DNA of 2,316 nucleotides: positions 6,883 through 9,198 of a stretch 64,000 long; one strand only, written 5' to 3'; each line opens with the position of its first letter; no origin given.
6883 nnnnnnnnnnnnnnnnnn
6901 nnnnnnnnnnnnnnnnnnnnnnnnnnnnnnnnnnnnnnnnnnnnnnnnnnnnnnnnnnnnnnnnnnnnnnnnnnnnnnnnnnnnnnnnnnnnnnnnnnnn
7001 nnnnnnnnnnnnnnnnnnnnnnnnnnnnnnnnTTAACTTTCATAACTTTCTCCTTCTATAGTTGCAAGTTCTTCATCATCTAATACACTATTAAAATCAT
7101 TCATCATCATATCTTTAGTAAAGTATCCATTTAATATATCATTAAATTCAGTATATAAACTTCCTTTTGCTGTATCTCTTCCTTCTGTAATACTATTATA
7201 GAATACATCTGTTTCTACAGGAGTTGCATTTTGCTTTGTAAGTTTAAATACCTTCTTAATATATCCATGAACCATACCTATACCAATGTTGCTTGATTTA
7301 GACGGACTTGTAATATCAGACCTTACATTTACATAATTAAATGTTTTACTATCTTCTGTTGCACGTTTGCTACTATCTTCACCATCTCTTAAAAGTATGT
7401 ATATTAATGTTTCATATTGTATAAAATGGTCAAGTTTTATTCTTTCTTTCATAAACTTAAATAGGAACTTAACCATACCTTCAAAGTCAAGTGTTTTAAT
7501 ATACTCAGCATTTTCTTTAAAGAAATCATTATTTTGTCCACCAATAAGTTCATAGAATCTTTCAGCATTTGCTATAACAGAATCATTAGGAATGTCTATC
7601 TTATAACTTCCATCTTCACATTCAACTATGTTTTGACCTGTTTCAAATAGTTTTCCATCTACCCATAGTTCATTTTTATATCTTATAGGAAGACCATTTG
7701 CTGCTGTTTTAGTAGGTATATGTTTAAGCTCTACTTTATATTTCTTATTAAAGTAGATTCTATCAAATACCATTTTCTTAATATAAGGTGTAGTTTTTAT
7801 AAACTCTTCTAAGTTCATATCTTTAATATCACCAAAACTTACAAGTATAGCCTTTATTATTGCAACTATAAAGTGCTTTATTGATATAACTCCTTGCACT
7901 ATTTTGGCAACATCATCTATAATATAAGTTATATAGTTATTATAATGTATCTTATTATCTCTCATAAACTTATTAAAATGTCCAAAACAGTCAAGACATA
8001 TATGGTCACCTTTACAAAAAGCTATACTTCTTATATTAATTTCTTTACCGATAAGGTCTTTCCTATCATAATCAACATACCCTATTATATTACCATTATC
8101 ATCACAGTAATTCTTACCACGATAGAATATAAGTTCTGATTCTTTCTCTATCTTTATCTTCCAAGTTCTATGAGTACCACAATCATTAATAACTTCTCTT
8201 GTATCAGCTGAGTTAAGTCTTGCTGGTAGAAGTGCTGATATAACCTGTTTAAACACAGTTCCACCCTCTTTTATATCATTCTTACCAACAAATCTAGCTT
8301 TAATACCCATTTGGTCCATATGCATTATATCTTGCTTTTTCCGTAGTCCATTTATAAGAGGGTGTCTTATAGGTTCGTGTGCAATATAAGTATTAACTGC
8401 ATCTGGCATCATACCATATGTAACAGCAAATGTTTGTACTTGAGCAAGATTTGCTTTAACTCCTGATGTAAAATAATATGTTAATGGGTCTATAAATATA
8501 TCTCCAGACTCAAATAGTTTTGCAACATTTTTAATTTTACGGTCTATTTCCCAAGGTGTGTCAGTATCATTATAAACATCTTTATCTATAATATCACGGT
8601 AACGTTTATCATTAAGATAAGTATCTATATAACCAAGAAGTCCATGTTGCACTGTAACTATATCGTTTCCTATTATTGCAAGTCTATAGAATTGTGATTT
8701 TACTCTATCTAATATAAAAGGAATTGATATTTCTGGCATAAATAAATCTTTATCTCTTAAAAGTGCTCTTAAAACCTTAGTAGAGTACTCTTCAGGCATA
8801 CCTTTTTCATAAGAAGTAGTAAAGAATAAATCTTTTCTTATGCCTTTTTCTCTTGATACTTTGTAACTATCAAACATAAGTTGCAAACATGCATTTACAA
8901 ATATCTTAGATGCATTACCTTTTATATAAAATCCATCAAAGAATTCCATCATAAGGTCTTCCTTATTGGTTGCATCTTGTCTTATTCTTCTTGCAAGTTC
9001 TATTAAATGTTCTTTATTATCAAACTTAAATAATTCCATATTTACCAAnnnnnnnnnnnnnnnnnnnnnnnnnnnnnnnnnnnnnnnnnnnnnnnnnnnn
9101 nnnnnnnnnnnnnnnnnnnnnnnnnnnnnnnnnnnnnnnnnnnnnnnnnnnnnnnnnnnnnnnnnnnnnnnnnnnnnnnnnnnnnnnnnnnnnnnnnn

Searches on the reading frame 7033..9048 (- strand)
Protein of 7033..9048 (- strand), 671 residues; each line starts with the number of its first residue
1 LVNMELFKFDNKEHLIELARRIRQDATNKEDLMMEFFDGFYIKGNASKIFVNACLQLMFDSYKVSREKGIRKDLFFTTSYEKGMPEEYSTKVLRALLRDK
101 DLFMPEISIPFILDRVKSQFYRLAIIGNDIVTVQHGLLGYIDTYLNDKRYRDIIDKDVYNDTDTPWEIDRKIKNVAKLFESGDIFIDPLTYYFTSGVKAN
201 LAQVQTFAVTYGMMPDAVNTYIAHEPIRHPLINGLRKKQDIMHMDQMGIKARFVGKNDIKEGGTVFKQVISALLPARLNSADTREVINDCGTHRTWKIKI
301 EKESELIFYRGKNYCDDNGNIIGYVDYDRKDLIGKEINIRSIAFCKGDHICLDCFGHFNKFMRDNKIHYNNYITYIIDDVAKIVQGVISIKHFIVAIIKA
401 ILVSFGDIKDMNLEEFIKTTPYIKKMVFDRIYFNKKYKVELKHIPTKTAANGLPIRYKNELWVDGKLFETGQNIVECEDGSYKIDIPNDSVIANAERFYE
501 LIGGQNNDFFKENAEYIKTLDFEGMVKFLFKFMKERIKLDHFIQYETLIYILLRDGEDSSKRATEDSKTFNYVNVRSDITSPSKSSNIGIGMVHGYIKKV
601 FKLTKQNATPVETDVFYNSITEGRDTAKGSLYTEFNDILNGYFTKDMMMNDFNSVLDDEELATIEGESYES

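Call 60: search_protein_families(library=phrogs, proteins=[window:7033-9048:-], max_evalue=0.0001)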
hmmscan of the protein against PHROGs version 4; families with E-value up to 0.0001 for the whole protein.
window:7033-9048:- (671 aa): 1 family
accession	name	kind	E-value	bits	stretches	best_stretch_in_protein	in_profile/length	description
phrog_3015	-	DNA, RNA and nucleotide metabolism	3.5e-19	69.7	1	147-396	139-378/653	RNA polymerase beta subunit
